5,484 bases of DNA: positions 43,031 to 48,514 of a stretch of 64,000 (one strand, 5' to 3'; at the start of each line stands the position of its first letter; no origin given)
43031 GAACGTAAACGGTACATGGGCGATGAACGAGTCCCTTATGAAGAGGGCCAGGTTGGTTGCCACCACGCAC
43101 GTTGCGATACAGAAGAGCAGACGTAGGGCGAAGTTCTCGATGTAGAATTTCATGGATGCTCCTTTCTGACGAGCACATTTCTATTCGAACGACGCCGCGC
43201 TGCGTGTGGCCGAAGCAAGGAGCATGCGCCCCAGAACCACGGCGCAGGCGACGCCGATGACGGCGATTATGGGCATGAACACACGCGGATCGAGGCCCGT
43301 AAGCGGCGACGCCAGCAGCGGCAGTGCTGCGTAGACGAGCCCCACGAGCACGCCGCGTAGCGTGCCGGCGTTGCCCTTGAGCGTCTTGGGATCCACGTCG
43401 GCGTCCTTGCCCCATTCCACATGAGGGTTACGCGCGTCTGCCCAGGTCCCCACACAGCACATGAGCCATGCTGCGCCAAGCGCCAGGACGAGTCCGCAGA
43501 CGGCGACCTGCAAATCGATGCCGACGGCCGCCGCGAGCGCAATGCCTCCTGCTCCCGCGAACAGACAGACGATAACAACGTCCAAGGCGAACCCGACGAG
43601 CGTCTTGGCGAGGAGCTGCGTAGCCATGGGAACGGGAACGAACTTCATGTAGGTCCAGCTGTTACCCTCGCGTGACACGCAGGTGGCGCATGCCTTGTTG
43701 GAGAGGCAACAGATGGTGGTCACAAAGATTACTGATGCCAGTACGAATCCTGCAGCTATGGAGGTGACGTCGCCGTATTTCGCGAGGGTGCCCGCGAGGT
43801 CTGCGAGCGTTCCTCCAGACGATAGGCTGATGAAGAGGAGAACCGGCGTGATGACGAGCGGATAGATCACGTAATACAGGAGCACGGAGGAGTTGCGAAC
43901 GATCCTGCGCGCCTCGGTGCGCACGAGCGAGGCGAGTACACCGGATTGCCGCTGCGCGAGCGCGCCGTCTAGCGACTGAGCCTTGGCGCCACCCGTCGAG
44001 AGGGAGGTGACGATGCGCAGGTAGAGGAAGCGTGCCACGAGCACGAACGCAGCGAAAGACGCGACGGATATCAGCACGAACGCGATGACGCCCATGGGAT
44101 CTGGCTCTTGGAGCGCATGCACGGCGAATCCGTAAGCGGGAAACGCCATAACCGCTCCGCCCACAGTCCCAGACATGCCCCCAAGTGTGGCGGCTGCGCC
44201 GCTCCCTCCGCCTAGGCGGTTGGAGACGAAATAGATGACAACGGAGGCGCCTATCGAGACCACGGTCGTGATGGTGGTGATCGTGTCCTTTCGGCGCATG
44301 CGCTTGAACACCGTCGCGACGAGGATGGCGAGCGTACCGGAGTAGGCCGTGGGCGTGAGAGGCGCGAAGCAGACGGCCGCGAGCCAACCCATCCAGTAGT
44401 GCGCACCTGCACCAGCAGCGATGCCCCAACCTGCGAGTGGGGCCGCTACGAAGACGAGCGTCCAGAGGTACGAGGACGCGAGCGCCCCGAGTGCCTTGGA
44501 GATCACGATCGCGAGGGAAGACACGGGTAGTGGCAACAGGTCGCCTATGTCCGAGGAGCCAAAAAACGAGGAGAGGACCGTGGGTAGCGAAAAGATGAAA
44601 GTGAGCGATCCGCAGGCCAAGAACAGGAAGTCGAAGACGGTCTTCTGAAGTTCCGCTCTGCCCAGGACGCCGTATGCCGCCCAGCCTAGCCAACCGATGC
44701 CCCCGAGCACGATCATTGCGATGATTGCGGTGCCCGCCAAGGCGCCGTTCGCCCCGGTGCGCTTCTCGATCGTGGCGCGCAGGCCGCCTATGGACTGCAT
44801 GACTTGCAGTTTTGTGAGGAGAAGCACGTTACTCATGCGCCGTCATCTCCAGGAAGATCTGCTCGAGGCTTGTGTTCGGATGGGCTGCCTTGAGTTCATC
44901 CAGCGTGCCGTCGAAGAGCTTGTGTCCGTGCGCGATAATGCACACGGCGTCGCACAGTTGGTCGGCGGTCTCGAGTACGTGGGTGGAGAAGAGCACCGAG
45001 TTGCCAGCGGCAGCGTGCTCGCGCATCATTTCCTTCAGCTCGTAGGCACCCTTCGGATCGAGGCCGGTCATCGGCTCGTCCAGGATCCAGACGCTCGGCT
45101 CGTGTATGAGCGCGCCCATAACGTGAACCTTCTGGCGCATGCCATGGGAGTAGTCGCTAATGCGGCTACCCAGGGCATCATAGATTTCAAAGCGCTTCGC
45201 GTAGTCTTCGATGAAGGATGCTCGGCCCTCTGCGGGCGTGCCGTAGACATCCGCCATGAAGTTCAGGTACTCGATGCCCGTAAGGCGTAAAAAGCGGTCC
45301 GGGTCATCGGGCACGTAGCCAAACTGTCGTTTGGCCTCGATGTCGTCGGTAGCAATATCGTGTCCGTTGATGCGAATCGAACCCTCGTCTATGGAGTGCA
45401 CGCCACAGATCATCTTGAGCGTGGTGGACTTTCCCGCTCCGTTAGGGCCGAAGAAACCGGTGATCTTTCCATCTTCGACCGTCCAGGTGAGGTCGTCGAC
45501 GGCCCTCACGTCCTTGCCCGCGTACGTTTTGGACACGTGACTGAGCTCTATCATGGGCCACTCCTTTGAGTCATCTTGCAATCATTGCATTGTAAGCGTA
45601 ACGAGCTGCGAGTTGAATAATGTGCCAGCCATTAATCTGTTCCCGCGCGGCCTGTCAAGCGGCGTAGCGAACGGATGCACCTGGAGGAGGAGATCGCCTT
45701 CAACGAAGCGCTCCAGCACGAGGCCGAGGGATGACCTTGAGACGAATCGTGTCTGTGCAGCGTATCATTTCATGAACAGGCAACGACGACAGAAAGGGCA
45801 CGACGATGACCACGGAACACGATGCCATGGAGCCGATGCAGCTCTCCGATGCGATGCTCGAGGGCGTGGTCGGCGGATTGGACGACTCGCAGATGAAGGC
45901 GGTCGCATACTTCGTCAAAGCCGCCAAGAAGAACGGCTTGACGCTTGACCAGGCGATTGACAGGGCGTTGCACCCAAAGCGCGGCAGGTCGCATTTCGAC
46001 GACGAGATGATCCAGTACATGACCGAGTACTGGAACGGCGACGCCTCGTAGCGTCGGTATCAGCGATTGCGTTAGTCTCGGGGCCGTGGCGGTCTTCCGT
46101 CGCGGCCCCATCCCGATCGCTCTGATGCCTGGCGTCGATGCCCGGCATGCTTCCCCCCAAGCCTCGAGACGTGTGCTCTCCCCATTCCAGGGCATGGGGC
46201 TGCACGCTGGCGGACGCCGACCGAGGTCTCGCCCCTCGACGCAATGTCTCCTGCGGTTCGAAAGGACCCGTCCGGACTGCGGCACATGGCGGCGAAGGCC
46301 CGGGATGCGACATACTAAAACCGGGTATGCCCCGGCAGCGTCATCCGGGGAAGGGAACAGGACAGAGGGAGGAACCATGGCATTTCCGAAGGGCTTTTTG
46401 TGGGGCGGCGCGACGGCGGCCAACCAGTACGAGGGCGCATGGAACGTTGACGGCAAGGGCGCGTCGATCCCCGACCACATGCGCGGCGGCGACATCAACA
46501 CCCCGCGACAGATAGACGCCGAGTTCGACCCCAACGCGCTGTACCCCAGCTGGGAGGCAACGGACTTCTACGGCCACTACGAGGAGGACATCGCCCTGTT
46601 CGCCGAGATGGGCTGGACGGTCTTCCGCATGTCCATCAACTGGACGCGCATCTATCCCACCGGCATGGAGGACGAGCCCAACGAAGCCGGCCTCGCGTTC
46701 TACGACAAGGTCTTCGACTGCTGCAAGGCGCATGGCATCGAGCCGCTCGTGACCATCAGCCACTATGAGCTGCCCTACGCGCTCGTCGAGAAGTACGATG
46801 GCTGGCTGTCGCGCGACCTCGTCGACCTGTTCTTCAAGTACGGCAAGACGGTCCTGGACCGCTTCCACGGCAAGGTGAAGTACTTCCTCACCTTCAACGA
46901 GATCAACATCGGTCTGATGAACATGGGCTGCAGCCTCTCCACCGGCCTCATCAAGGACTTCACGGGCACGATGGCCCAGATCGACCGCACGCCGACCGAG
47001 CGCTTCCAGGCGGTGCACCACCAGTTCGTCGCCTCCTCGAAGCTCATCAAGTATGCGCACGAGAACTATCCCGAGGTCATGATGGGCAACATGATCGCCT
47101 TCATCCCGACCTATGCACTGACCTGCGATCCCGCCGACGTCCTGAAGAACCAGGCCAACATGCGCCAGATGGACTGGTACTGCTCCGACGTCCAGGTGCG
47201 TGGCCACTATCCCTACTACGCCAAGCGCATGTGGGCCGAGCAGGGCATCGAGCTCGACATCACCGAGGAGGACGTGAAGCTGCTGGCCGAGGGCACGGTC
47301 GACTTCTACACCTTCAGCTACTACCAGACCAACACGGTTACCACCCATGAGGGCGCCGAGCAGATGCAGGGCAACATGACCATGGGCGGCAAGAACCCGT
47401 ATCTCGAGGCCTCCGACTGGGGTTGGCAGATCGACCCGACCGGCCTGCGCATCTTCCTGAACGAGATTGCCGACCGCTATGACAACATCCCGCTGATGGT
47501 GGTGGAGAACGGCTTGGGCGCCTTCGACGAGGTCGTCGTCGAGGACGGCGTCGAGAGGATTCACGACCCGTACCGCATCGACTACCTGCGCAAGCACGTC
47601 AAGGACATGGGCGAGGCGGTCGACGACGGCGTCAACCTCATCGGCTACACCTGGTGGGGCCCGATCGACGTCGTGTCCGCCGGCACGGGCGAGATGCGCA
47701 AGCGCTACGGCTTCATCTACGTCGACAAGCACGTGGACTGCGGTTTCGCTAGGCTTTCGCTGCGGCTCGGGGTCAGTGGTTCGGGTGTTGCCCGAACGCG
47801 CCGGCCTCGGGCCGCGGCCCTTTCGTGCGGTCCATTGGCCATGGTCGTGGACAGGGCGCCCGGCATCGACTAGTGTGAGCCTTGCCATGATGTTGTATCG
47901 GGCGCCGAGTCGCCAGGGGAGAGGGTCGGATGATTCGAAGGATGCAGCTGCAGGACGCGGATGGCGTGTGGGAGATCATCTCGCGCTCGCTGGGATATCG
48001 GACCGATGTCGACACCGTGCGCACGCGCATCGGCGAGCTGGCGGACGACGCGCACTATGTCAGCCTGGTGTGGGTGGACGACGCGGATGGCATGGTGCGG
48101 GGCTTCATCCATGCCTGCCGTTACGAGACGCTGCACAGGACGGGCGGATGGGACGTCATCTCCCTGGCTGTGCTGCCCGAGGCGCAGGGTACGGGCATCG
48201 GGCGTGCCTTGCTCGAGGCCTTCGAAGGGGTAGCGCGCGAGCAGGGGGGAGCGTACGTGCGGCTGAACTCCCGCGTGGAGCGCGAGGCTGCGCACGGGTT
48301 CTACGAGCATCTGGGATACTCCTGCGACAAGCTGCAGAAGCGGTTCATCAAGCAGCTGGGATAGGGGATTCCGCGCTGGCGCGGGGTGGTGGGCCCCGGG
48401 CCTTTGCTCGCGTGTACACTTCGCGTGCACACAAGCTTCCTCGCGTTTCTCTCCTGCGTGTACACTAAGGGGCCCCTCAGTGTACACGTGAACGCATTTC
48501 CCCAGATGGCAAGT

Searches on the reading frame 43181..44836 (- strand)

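Call 21: search_protein_families(library=pfam, proteins=[window:43181-44836:-], max_evalue=0.0001)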
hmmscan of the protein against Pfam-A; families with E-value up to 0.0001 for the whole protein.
window:43181-44836:- (551 aa): 1 family
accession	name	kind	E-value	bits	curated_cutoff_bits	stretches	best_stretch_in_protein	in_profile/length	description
PF16949.11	ABC_tran_2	-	5.2e-09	35.9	25.7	1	61-203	43-185/542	Putative ATP-binding cassette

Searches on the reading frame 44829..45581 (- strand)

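Call 21: search_protein_families(library=pfam, proteins=[window:44829-45581:-], max_evalue=0.0001)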
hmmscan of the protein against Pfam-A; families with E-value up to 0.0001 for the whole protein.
window:44829-45581:- (250 aa): 2 families
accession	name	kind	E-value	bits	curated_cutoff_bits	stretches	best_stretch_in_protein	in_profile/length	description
PF00005.33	ABC_tran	-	2.8e-28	99.7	25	1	29-171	2-136/137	ABC transporter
PF13304.12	AAA_21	-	3.1e-10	41.1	27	1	136-201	230-298/304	AAA domain, putative AbiEii toxin, Type IV TA system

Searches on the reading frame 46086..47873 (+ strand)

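Call 21: search_protein_families(library=pfam, proteins=[window:46086-47873:+], max_evalue=0.0001)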
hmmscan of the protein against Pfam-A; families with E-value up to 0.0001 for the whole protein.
window:46086-47873:+ (595 aa): 1 family
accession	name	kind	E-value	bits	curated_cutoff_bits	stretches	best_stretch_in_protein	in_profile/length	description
PF00232.24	Glyco_hydro_1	-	1.9e-112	376.5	22.6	1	99-548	4-429/453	Glycosyl hydrolase family 1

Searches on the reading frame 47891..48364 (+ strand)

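Call 21: search_protein_families(library=pfam, proteins=[window:47891-48364:+], max_evalue=0.0001)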
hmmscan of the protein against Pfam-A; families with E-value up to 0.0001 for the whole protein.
window:47891-48364:+ (157 aa): 3 families
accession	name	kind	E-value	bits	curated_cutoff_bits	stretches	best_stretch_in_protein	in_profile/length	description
PF00583.31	Acetyltransf_1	-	7.7e-14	52.4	20.7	1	48-143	26-116/116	Acetyltransferase (GNAT) family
PF13508.13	Acetyltransf_7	-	1.1e-13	51.7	27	1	59-144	4-83/84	Acetyltransferase (GNAT) domain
PF13673.13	Acetyltransf_10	-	1.5e-08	35.1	23.6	1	61-147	34-111/128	Acetyltransferase (GNAT) domain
